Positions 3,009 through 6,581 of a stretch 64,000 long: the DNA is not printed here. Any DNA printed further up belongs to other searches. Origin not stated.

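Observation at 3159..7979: Slam/DUF560-like outer-membrane protein paired with a giant non-lipoprotein FecR-domain protein carrying three TbpB-barrel-like modules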

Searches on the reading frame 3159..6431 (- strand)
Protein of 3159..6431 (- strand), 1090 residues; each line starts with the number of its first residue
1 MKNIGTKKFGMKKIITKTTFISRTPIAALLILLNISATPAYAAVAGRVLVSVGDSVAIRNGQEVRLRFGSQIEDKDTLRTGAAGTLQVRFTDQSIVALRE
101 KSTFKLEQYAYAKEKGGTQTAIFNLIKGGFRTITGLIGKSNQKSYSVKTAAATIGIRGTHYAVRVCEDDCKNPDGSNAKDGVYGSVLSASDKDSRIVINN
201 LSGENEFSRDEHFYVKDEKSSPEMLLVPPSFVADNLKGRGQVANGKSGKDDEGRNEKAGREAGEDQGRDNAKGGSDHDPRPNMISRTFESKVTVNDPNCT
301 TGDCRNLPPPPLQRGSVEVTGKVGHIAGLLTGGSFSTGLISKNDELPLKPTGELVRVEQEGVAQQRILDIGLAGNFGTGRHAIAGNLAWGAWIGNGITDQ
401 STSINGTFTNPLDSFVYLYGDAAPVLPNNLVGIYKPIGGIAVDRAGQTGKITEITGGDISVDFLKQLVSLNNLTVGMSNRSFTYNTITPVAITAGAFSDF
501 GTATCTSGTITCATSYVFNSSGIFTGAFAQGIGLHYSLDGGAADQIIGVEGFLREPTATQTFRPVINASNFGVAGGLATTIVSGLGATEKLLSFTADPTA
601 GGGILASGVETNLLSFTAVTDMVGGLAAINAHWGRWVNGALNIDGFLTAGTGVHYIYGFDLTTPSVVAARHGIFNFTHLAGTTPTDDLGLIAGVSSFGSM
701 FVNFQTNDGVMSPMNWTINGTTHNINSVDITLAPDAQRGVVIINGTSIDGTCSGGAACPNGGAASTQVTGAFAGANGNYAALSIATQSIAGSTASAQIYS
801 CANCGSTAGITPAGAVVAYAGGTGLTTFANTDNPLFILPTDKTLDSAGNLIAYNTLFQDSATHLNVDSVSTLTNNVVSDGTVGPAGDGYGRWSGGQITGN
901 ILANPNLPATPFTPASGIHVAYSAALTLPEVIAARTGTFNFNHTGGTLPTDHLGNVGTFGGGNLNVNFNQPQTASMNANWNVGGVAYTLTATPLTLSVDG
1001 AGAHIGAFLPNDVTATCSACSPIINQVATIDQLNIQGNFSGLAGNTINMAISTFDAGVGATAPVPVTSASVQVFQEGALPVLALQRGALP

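Call 3: search_protein_families(library=pfam, proteins=[window:3159-6431:-], max_evalue=1)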
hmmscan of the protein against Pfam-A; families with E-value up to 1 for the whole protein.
window:3159-6431:- (1090 aa): 2 families
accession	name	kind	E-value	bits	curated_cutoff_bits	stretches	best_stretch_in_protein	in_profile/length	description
PF04773.18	FecR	-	8.5e-12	45.8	24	1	76-167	1-84/97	FecR protein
PF22199.2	FKBP26_IF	-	0.0005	20.4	27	1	435-463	14-42/46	FKBP26, IF domain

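Call 4: search_protein_families(library=ncbifam, proteins=[window:3159-6431:-], max_evalue=1)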
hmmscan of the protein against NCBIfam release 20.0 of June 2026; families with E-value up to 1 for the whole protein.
window:3159-6431:- (1090 aa): 2 families
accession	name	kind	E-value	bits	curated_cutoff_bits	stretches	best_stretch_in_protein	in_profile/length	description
NF033165.1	lipo_LipL45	exception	7.9e-07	28.4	350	1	46-169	40-160/391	lipoprotein LipL45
NF047849.1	Lsa33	exception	8.4e-05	21.9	420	1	43-170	26-153/310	surface adhesin Lsa33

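Call 5: find_homologous_proteins(query=window:3159-6431:-)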
Query window:3159-6431:- (1090 aa): 47 proteins with E <= 0.001 among 8000 candidates.
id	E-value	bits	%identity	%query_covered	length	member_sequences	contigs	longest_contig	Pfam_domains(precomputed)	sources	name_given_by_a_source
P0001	0.0e+0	1593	71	99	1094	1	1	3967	PF04773.19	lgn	-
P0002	0.0e+0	1492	68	99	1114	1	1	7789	PF04773.19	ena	-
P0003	0.0e+0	1375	63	96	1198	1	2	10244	PF04773.19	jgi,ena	-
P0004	0.0e+0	1288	63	72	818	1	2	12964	PF04773.19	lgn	-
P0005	0.0e+0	1282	73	49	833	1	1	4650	PF04773.19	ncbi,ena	-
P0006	0.0e+0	1201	63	70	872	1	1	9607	PF04773.19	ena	-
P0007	0.0e+0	1102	59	72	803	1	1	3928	PF04773.19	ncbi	ncbi:MAG: FecR family protein [Candidatus Nitrotoga sp.]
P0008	6.4e-65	238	28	69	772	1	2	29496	PF04773.19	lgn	-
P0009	1.6e-63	233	30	64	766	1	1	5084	PF04773.19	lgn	-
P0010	4.5e-59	219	30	69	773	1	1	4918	PF04773.19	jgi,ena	-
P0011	7.9e-58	215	47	20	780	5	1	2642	PF04773.19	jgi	jgi:hypothetical protein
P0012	8.2e-58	214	46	21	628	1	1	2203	PF04773.19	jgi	jgi:hypothetical protein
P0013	2.3e-56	210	48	21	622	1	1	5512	PF04773.19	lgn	-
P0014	3.4e-56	209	29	70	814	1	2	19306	PF04773.19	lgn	-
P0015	8.2e-56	208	48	22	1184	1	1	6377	PF04773.19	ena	-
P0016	9.4e-55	204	29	67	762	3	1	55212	PF04773.19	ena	-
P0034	2.0e-38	150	27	48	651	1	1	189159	PF04773.19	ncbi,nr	ncbi:MAG: FecR domain-containing protein [Gammaproteobacteria bacterium]|nr:FecR domain-containing p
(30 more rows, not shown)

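Call 8: find_encoding_contigs(protein=window:3159-6431:-, flank=10000)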
Protein window:3159-6431:- (1090 aa): 13 contigs read that carry it; 4 places shown.
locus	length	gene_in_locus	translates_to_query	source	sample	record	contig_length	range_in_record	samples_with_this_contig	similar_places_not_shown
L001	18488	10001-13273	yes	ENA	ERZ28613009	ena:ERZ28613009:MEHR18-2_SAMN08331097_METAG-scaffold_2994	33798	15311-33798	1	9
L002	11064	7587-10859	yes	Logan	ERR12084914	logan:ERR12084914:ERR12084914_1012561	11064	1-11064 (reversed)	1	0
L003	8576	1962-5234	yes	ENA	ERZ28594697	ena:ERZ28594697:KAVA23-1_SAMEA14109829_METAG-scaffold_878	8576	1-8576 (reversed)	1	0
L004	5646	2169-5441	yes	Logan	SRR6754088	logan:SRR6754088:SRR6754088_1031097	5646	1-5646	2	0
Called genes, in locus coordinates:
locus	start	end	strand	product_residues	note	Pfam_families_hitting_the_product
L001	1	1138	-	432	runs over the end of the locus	PF00155:Aminotran_1_2, PF00266:Aminotran_5, PF01041:DegT_DnrJ_EryC1, PF01053:Cys_Met_Meta_PP (weak)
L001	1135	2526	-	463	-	PF19295:SufBD_N, PF01458:SUFBD_core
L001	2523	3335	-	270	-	PF00005:ABC_tran, PF02463:SMC_N (faint), PF13304:AAA_21 (faint)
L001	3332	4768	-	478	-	PF19295:SufBD_N, PF01458:SUFBD_core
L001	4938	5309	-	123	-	PF01521:Fe-S_biosyn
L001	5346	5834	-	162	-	PF02082:Rrf2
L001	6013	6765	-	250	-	PF00132:Hexapep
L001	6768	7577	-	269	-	PF00588:SpoU_methylase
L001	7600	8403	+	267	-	PF00459:Inositol_P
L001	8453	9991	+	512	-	PF04575:SlipAM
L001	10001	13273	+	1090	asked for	PF04773:FecR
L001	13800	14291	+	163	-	PF11220:DUF3015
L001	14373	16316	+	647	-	PF25225:DUF7843, PF13387:Lnb_N, PF25222:DUF7840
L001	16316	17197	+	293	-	PF05448:AXE1 (faint), PF02129:Peptidase_S15 (faint), PF02230:Abhydrolase_2 (faint), PF20434:BD-FAE (weak), PF00561:Abhydrolase_1, PF12146:Hydrolase_4, PF12697:Abhydrolase_6, PF00326:Peptidase_S9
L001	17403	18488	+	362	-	?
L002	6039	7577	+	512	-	PF04575:SlipAM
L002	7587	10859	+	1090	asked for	PF04773:FecR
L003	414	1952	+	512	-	PF04575:SlipAM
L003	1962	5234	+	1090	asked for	PF04773:FecR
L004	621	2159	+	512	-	PF04575:SlipAM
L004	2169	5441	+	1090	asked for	PF04773:FecR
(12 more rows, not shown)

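Call 15: find_encoding_contigs(protein=P0016, flank=10000, max_places=2)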
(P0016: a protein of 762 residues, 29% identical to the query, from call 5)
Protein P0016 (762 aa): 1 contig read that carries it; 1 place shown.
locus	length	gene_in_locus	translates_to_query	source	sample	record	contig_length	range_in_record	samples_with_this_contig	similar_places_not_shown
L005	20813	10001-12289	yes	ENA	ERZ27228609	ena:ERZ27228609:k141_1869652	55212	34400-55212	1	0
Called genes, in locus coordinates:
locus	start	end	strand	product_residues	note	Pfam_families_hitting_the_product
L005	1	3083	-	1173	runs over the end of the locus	PF02463:SMC_N, PF13175:AAA_15 (weak), PF13304:AAA_21 (faint), PF13476:AAA_23, PF06470:SMC_hinge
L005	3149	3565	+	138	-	PF14489:QueF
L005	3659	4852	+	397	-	PF00155:Aminotran_1_2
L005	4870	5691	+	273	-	PF14805:THDPS_N_2, PF25084:LbH_EIF2B (faint), PF00132:Hexapep, PF14602:Hexapep_2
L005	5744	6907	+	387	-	PF00437:T2SSE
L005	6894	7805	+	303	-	PF13489:Methyltransf_23 (weak), PF01170:UPF0020, PF03602:Cons_hypoth95 (weak), PF05175:MTS, PF06325:PrmA, PF08242:Methyltransf_12 (weak), PF09445:Methyltransf_15, PF13649:Methyltransf_25, +3 more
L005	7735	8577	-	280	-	PF01479:S4, PF00849:PseudoU_synth_2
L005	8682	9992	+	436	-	-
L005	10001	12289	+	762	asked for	PF04773:FecR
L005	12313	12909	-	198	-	PF21176:RecR_HhH, PF02132:RecR_ZnF (weak), PF01751:Toprim, PF13662:Toprim_4, PF21175:RecR_C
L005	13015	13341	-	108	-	PF02575:YbaB_DNA_bd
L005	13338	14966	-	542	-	PF05496:RuvB_N (weak), PF13191:AAA_16, PF13177:DNA_pol3_delta2, PF13401:AAA_22 (weak), PF00004:AAA, PF22608:DNAX_ATPase_lid, PF12169:DNA_pol3_gamma3, PF12170:DNA_pol3_tau_5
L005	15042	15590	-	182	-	PF13505:OMP_b-brl (weak), PF09411:PagL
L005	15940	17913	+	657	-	PF16177:ACAS_N, PF00501:AMP-binding, PF13193:AMP-binding_C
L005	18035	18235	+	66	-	-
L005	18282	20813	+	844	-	?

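Call 16: find_encoding_contigs(protein=P0034, flank=10000, max_places=2)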
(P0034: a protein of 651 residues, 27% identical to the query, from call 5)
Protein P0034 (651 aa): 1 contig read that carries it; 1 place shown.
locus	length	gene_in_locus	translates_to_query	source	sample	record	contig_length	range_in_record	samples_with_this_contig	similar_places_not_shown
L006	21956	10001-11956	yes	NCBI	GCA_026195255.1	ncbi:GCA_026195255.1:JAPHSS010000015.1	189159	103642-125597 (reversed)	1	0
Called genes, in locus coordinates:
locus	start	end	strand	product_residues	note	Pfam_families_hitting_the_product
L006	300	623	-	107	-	PF04358:DsrC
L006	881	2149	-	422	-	PF14559:TPR_19 (faint), PF07719:TPR_2 (faint), PF13181:TPR_8 (faint), PF13428:TPR_14 (faint), PF13432:TPR_16 (faint), PF23914:TPR_CcmH_CycH, PF23892:Ig_CycH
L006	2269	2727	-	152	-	PF03918:CcmH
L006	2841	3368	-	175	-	PF00578:AhpC-TSA, PF08534:Redoxin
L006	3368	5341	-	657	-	PF01578:Cytochrom_C_asm, PF16327:CcmF_C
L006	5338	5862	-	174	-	PF03100:CcmE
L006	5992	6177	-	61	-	PF04995:CcmD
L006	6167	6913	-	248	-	PF01578:Cytochrom_C_asm, PF27518:CcmC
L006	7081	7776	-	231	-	PF03379:CcmB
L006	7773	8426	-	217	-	PF02463:SMC_N (faint), PF00005:ABC_tran, PF13304:AAA_21 (weak)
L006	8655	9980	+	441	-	PF04575:SlipAM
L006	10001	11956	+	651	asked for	PF04773:FecR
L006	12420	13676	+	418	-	PF00365:PFK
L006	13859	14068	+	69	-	-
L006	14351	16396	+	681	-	PF03030:H_PPase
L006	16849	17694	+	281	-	-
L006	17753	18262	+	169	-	PF13505:OMP_b-brl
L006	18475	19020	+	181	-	PF00149:Metallophos (weak), PF12850:Metallophos_2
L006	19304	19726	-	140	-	PF00571:CBS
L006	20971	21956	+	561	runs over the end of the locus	PF00989:PAS, PF13426:PAS_9, PF08447:PAS_3, PF00512:HisKA, PF02518:HATPase_c, PF00072:Response_reg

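Call 24: search_solved_structures(query=A2, max_evalue=1)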
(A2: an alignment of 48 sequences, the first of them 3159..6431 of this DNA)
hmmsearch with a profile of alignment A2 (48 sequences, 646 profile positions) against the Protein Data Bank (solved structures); distinct sequences matched with E-value up to 1: 5.
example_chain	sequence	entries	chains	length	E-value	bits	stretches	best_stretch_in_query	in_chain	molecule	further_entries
29vf_O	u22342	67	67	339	0.0053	18.8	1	199-282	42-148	TATA-box-binding protein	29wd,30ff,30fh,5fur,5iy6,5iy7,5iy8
5ix9_A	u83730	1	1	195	0.031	16.3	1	26-80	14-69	Antifreeze protein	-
7cu3_B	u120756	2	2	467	0.12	14.3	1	213-334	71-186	Transmembrane protein FAM155A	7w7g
8c83_x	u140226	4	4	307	0.15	14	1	183-291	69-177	OTU domain-containing protein 2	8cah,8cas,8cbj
7abg_A4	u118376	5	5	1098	0.28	13.1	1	207-322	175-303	Transcription elongation regulator 1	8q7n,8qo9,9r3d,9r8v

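Call 38: predict_structure(alignment_id=A2)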
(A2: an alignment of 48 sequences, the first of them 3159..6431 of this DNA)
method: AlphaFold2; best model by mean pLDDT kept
length: 1090 residues; sequences in the alignment: 48
mean_pLDDT: 72.2   pTM: 0.39
mean pLDDT of the five models: 72.2, 71.0, 69.9, 69.7, 67.4
residues with pLDDT >= 90: 316; 70-90: 370; 50-70: 142; < 50: 262
segments of 3 or more residues with pLDDT < 50: 1-25, 36-38, 236-296, 305-315, 404-409, 559-616, 808-813, 822-850, 854-880, 896-915, 1081-1090
pLDDT, mean of each block of 10 residues (from residue 1): 35 35 50 55 91 93 94 97 92 94 96 80 95 87 91 87 93 88 86 88 92 95 91 58 32 32 32 38 37 42 44 51 77 69 67 76 74 86 92 80 49 81 82 93 88 75 93 90 93 93 89 89 92 94 89 77 41 35 31 44 38 48 70 70 52 71 67 84 86 85 83 89 89 76 87 84 88 84 89 91 61 60 44 40 41 42 31 33 65 52 40 58 68 84 91 86 91 92 91 84 80 81 71 87 86 74 71 84 43
secondary structure, 60 per line:
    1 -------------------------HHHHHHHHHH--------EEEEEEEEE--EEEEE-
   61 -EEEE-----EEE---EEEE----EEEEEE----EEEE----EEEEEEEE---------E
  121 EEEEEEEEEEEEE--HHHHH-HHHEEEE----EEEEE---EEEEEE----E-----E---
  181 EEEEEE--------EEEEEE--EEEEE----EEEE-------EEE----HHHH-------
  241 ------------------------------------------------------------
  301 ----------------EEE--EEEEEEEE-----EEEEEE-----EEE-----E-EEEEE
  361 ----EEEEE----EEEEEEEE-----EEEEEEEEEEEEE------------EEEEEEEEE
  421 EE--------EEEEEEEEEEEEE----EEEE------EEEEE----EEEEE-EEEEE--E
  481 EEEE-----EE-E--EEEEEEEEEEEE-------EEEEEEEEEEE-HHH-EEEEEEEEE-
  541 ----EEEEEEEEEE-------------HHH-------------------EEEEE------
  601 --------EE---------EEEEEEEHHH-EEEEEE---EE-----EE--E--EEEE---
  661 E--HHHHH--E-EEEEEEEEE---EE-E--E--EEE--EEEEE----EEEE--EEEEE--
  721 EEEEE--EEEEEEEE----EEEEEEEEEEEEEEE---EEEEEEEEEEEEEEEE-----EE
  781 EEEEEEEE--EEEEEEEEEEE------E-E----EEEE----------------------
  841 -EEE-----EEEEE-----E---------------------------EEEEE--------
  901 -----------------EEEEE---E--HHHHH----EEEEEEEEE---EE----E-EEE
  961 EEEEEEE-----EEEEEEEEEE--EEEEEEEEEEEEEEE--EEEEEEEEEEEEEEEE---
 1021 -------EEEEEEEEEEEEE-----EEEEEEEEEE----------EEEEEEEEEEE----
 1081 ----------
elements in order (helices of 4 or more, strands of 3 or more residues): H26-35 E44-52 E55-59 E62-65 E71-73 E77-80 E85-90 E95-98 E103-110 E120-133 H136-140 E145-148 E153-157 E161-166 E181-186 E195-200 E203-207 E212-215 E223-225 H230-233 E317-319 E322-329 E335-340 E346-348 E356-360 E365-369 E374-381 E387-399 E412-422 E431-443 E448-451 E458-462 E467-471 E473-477 E480-484 E496-507 E515-525 E531-539 E545-554 E590-594 E620-626 E631-636 E654-657 H664-668 E673-681 E694-696 E699-703 E708-711 E714-718 E721-725 E728-735 E740-754 E758-773 E779-788 E791-801 E815-818 E842-844 E850-854 E888-892 E918-922 H929-933 E938-946 E958-967 E973-982 E985-999 E1002-1017 E1028-1040 E1046-1055 E1066-1076
